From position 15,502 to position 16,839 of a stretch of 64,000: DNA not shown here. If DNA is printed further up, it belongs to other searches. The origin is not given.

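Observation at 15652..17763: Tandem paralogous cNMP-binding proteins with a shared uncharacterised C-terminal module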

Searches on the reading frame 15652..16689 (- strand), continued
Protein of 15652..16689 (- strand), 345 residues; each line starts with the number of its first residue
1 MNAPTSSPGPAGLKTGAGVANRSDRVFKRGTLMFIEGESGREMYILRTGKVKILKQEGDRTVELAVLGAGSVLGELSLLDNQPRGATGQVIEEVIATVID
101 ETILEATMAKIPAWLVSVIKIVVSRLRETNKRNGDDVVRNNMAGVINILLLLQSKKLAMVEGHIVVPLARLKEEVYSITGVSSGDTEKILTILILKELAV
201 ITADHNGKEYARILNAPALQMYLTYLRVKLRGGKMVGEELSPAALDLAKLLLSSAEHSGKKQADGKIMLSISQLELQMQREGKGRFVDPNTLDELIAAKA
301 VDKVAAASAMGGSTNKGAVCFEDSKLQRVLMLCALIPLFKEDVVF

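Call 20: find_encoding_contigs(protein=P0111, flank=6000, max_places=1)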
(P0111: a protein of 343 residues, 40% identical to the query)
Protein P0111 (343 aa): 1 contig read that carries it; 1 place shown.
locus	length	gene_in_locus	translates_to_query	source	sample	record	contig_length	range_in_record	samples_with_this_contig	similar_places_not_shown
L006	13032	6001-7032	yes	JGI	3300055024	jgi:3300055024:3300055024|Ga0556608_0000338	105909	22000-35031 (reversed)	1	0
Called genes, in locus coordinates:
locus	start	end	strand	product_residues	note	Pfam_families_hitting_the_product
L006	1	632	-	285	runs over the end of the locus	PF00669:Flagellin_N, PF00700:Flagellin_C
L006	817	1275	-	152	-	PF00383:dCMP_cyt_deam_1, PF14437:MafB19-deam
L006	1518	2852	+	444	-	PF02881:SRP54_N, PF00448:SRP54, PF01656:CbiA (weak), PF13401:AAA_22 (weak), PF02978:SRP_SPB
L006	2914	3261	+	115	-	PF00886:Ribosomal_S16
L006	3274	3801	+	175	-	PF01782:RimM, PF05239:PRC (weak), PF24986:PRC_RimM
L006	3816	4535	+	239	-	PF01746:tRNA_m1G_MT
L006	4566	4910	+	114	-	PF01245:Ribosomal_L19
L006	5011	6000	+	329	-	PF00027:cNMP_binding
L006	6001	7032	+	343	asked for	PF00027:cNMP_binding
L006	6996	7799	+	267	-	PF22435:MRM3-like_sub_bind, PF08032:SpoU_sub_bind (weak), PF00588:SpoU_methylase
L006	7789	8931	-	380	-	PF00989:PAS, PF08448:PAS_4, PF13426:PAS_9, PF00990:GGDEF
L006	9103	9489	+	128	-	PF10057:MpsC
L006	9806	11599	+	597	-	PF17297:PEPCK_N, PF00821:PEPCK_GTP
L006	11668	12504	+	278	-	PF17848:Zn_ribbon_ACC, PF01039:Carboxyl_trans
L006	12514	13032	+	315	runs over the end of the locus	PF03255:ACCA, PF01039:Carboxyl_trans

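Call 24: find_encoding_contigs(protein=P0080, flank=6000, max_places=1)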
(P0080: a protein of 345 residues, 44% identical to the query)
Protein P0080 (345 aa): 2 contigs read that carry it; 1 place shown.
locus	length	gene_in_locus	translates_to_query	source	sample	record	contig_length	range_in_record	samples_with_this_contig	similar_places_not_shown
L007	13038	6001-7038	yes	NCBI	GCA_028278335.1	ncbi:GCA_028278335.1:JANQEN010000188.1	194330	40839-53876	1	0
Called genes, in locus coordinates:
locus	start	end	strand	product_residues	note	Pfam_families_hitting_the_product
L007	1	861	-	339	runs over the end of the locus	PF00989:PAS (weak), PF08448:PAS_4, PF13426:PAS_9, PF00990:GGDEF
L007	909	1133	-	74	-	-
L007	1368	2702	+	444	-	PF01656:CbiA (faint), PF02881:SRP54_N, PF00448:SRP54, PF02978:SRP_SPB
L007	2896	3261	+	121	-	PF00886:Ribosomal_S16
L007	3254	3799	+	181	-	PF01782:RimM, PF05239:PRC, PF24986:PRC_RimM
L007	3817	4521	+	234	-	PF01746:tRNA_m1G_MT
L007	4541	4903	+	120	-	PF01245:Ribosomal_L19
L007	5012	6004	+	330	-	PF00027:cNMP_binding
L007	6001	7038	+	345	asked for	PF00027:cNMP_binding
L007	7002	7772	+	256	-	PF22435:MRM3-like_sub_bind (weak), PF00588:SpoU_methylase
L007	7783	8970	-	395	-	PF00989:PAS, PF08448:PAS_4, PF13426:PAS_9, PF00990:GGDEF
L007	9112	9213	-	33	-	-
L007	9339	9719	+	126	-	PF10057:MpsC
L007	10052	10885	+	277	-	PF01039:Carboxyl_trans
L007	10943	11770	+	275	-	PF03255:ACCA, PF01039:Carboxyl_trans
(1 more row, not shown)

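Call 25: find_encoding_contigs(protein=P0130, flank=6000, max_places=1)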
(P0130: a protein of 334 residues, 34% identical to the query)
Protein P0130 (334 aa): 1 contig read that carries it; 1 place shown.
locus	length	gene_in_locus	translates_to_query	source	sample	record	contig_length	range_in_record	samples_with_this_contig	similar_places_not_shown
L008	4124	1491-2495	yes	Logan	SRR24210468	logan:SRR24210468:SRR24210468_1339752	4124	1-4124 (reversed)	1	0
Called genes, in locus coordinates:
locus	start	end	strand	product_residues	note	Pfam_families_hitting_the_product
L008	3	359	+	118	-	?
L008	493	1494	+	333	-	PF00027:cNMP_binding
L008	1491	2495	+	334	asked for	PF00027:cNMP_binding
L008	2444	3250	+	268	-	PF22435:MRM3-like_sub_bind, PF08032:SpoU_sub_bind (weak), PF00588:SpoU_methylase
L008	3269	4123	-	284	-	?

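Call 31: predict_structure(alignment_id=A2)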
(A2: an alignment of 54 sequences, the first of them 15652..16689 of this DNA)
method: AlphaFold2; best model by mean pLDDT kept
length: 345 residues; sequences in the alignment: 54
mean_pLDDT: 83.3   pTM: 0.66
mean pLDDT of the five models: 83.3, 81.6, 80.8, 79.1, 78.6
residues with pLDDT >= 90: 159; 70-90: 138; 50-70: 20; < 50: 28
segments of 3 or more residues with pLDDT < 50: 1-3, 5-20, 307-315
pLDDT, mean of each block of 10 residues (from residue 1): 40 35 84 83 91 80 87 81 78 92 87 84 72 78 95 92 93 89 89 96 93 95 94 91 93 89 88 88 85 89 56 58 93 94 81
secondary structure, 60 per line:
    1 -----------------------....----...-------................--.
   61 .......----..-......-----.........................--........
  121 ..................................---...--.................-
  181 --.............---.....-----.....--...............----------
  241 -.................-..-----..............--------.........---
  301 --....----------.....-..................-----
elements in order: E24-27 E32-34 E42-57 E60-67 H75-80 E86-100 H101-110 H113-154 E158-160 E163-167 H168-179 H183-195 E199-203 E209-213 H216-230 H242-258 E267-270 H271-280 H289-297 E303-306 E317-321 H323-340

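Call 45: find_related_loci(query=A2, collection=genome_contigs, flank=5000)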
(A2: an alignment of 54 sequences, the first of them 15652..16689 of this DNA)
Query A2 (345 aa) in genome_contigs; peptide patterns used: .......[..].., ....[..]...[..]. (x = any residue, [..] = any of these).
488 stretches matched a pattern; 398 encode a relative of the query (tblastn E <= 1e-3); the best 80 are kept; 80 distinct loci.
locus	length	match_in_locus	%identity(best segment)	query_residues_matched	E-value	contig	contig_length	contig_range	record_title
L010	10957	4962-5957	47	15-345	5e-96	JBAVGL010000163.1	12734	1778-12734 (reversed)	MAG: Chitinivibrionales bacterium isolate MFD06947_ilm_asm_bin9 k127_25115, whole genome shotgun sequence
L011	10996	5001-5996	45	15-345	6e-94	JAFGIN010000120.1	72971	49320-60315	MAG: Chitinispirillaceae bacterium isolate Zod_Metabat.210 k87_7728086, whole genome shotgun sequence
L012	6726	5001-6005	46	14-345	6e-93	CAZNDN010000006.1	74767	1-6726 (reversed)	MAG TPA_asm: uncultured Fibrobacterota bacterium isolate binchicken_co17_439 genome assembly, contig: NODE_1084_length_7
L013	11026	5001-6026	44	5-345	1e-92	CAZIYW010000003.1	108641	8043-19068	MAG TPA_asm: uncultured Fibrobacterota bacterium isolate binchicken_co256_1030 genome assembly, contig: NODE_84_length_1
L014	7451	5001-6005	44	14-345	1e-90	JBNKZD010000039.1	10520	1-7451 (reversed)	MAG: Chitinispirillaceae bacterium isolate D1.bin.5.orig k141_147758, whole genome shotgun sequence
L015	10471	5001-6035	46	1-345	1e-90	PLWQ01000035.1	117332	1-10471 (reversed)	MAG: Fibrobacteres bacterium isolate fen_1185 73.20120800_E1D.40_contig_3649, whole genome shotgun sequence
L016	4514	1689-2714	42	5-345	5e-89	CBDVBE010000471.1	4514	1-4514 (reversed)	MAG TPA_asm: uncultured bacterium isolate SRR22302353_binner13_Refined_44 genome assembly, contig: ERZ25073599.12966, wh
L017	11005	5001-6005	44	14-345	1e-88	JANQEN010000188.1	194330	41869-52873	MAG: Chitinivibrionales bacterium isolate PL23a_bin.29 k99_2658692, whole genome shotgun sequence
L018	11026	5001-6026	43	7-345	3e-88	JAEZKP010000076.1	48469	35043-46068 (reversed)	MAG: Fibrobacteres bacterium isolate OH_CDB_35 k127_2219254, whole genome shotgun sequence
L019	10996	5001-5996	45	15-345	6e-87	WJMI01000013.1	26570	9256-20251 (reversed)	MAG: Chitinivibrionales bacterium isolate RBin_290 k141_201527, whole genome shotgun sequence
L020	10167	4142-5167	42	5-345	3e-85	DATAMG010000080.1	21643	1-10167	MAG TPA_asm: Chitinispirillaceae bacterium isolate SMAG_U6984 k141_478675, whole genome shotgun sequence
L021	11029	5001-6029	46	6-345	8e-85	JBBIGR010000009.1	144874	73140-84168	MAG: Fibrobacteria bacterium isolate ETS170220_bin_96 NODE_47_length_144874_cov_7.754093, whole genome shotgun sequence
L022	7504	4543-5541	44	11-341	8e-85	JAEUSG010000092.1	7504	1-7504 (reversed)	MAG: Fibrobacteres bacterium isolate new MAG-297 k141_3377072, whole genome shotgun sequence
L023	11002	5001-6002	44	14-345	5e-85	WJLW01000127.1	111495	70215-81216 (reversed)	MAG: Chitinivibrionales bacterium isolate Bin_355 k141_4601454, whole genome shotgun sequence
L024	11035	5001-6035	43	3-341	1e-84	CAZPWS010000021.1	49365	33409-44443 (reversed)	MAG TPA_asm: uncultured Fibrobacterota bacterium isolate binchicken_co286_161 genome assembly, contig: NODE_1053_length_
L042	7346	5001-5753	29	14-258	1e-23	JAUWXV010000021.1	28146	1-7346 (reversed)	MAG: bacterium isolate CSMAG_2693 CSMAG_2693_k141_2329581_length_28146_cov_5.8661, whole genome shotgun sequence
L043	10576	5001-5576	30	11-203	5e-21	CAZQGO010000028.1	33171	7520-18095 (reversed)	MAG TPA_asm: uncultured bacterium isolate SRP214966_co1_238 genome assembly, contig: NODE_1850_length_33171_cov_11.67257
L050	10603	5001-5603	27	29-236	2e-18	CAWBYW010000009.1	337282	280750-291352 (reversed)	MAG: uncultured delta proteobacterium isolate MFD04492.bin.2.9 genome assembly, contig: contig_31492, whole genome shotg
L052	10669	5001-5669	27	13-236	2e-18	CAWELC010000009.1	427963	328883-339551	MAG: uncultured delta proteobacterium isolate MFD05674.bin.2.3 genome assembly, contig: contig_55075, whole genome shotg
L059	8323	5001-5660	25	11-234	3e-17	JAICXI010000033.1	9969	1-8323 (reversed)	MAG: bacterium isolate LS_FP_2_bin.106 k141_2996023_length_9969_cov_7.8962, whole genome shotgun sequence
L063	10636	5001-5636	27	13-224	2e-16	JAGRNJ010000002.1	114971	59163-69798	MAG: Leptospiraceae bacterium isolate HKST-UBA14 NODE_2_length_114971_cov_5.085131, whole genome shotgun sequence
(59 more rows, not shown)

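Call 52: find_encoding_contigs(protein=P0044, flank=6000, max_places=1)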
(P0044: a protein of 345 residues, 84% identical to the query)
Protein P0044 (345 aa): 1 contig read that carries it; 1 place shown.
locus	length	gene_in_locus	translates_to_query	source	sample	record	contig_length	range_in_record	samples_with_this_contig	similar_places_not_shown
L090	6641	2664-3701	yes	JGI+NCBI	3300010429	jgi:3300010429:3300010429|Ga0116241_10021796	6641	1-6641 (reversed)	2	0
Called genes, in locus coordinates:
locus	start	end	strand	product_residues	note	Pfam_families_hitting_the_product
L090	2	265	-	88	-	?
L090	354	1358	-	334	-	PF01116:F_bP_aldolase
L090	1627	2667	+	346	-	PF00027:cNMP_binding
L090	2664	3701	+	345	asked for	PF00027:cNMP_binding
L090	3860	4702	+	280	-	PF22435:MRM3-like_sub_bind, PF08032:SpoU_sub_bind (weak), PF00588:SpoU_methylase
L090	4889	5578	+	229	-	-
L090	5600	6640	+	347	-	?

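Call 53: find_encoding_contigs(protein=P0043, flank=6000, max_places=1)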
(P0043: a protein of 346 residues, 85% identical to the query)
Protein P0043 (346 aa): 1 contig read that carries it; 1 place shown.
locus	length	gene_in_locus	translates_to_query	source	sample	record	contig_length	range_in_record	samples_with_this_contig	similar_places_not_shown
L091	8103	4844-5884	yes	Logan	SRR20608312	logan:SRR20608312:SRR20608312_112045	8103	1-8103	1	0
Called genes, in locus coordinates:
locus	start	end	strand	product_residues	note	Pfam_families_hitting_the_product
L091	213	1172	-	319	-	PF00850:Hist_deacetyl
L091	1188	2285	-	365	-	PF10509:GalKase_gal_bdg, PF00288:GHMP_kinases_N, PF08544:GHMP_kinases_C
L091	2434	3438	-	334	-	PF01116:F_bP_aldolase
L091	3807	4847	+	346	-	PF00027:cNMP_binding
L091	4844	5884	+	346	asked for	PF00027:cNMP_binding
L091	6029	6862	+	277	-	PF22435:MRM3-like_sub_bind, PF08032:SpoU_sub_bind, PF00588:SpoU_methylase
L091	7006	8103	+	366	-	?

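Call 62: fold_search(model_id=the predicted structure, library=pdb)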
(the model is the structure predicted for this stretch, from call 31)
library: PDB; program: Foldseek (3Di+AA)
matches with E <= 10: 1697; with E <= 0.001: 499
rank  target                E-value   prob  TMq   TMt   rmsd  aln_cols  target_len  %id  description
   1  9sfa_A                2.7e-17  1.00  0.38  0.38  20.0       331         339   16  Cyclic nucleotide binding transcription factor Bd2879 - apo form (released 2025-10-22)
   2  9sfa_B                3.6e-15  1.00  0.37  0.38  14.3       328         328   15  Cyclic nucleotide binding transcription factor Bd2879 - apo form (released 2025-10-22)
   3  3r6s_C                1.1e-10  1.00  0.28  0.41  14.3       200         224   26  Crystal structure of GlxR transcription factor from Corynebacterium glutamicum with cAMP (released 2012-03-28)
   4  3i59_A                1.2e-10  1.00  0.28  0.42  15.0       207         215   27  Crystal structure of MtbCRP in complex with N6-cAMP (released 2009-09-08)
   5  4cyd_A                2.2e-10  1.00  0.27  0.40  14.3       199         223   27  GlxR bound to cAMP (released 2014-12-17)
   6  3h3u_A                2.9e-10  1.00  0.28  0.42  14.1       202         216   28  Crystal structure of CRP (cAMP receptor Protein) from Mycobacterium tuberculosis (released 2010-02-02)
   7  4ev0_A                4.0e-10  1.00  0.31  0.47  12.1       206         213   21  Crystal Structure of Thermus thermophilus Catabolite Activator Protein (released 2012-06-20)
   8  3r6s_A                5.2e-10  1.00  0.27  0.39  14.3       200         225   28  Crystal structure of GlxR transcription factor from Corynebacterium glutamicum with cAMP (released 2012-03-28)
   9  3d0s_A                5.5e-10  1.00  0.27  0.39  14.4       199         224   28  cAMP receptor protein from m.tuberculosis, cAMP-free form (released 2009-02-03)
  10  3i54_D                7.3e-10  1.00  0.27  0.38  14.5       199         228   28  Crystal structure of MtbCRP in complex with cAMP (released 2009-09-08)
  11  3i54_A                7.3e-10  1.00  0.28  0.40  15.2       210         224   27  Crystal structure of MtbCRP in complex with cAMP (released 2009-09-08)
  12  4byy_A                8.1e-10  1.00  0.29  0.42  14.1       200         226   27  Apo GlxR (released 2014-07-30)
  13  6hq4_A                8.5e-10  1.00  0.28  0.26  21.7       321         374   13  Structure of EAL enzyme Bd1971 - cAMP bound form (released 2019-07-31)
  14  3i54_C                1.1e-09  1.00  0.27  0.42  14.7       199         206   28  Crystal structure of MtbCRP in complex with cAMP (released 2009-09-08)
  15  3mzh_A                1.1e-09  1.00  0.27  0.39  14.6       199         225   28  Crystal structure of cAMP receptor protein from mycobacterium tuberculosis in complex with cAMP and its DNA binding el (released 2011-06-08)
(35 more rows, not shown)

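Call 75: search_protein_families(library=pfam, proteins=[L042:4995-5765:+, L043:4998-5666:+, L059:4995-5663:+, L050:4899-5606:+, L052:5001-5672:+, L063:5007-5645:+], max_evalue=0.01)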
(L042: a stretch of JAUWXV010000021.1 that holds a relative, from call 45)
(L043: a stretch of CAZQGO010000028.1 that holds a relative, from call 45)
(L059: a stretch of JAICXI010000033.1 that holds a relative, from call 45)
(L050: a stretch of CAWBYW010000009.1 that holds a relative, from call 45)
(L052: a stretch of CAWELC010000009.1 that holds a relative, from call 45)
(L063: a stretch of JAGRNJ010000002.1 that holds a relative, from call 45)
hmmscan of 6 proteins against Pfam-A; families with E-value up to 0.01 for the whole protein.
L042:4995-5765:+ (256 aa): 1 family
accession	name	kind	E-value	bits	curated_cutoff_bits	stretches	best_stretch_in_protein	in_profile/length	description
PF00027.35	cNMP_binding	-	8.7e-20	70.9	27.5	1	14-89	2-78/89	Cyclic nucleotide-binding domain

L043:4998-5666:+ (222 aa): 2 families
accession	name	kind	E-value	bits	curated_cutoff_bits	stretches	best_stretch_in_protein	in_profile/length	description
PF00027.35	cNMP_binding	-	1.1e-26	93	27.5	1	16-102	2-89/89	Cyclic nucleotide-binding domain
PF13545.12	HTH_Crp_2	-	4.2e-09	36.7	27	1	135-209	2-69/70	Crp-like helix-turn-helix domain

L059:4995-5663:+ (222 aa): 2 families
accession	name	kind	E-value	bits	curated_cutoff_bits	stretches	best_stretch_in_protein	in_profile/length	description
PF00027.35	cNMP_binding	-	1.8e-26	92.3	27.5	1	17-104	2-89/89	Cyclic nucleotide-binding domain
PF13545.12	HTH_Crp_2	-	0.00051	20.4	27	1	139-209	4-69/70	Crp-like helix-turn-helix domain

L050:4899-5606:+ (235 aa): 2 families
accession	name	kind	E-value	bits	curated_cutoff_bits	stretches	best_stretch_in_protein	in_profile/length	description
PF00027.35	cNMP_binding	-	1.4e-23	83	27.5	1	32-116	3-88/89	Cyclic nucleotide-binding domain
PF13545.12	HTH_Crp_2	-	0.0032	17.8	27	1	170-221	19-70/70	Crp-like helix-turn-helix domain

L052:5001-5672:+ (223 aa): 2 families
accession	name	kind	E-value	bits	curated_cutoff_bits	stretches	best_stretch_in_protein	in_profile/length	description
PF00027.35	cNMP_binding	-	6.9e-25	87.3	27.5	1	19-104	2-88/89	Cyclic nucleotide-binding domain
PF13545.12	HTH_Crp_2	-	2.1e-05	24.9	27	1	155-209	16-70/70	Crp-like helix-turn-helix domain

L063:5007-5645:+ (212 aa): 1 family
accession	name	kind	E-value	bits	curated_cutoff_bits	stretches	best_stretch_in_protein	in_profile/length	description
PF00027.35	cNMP_binding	-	7.5e-24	84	27.5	1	12-96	3-88/89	Cyclic nucleotide-binding domain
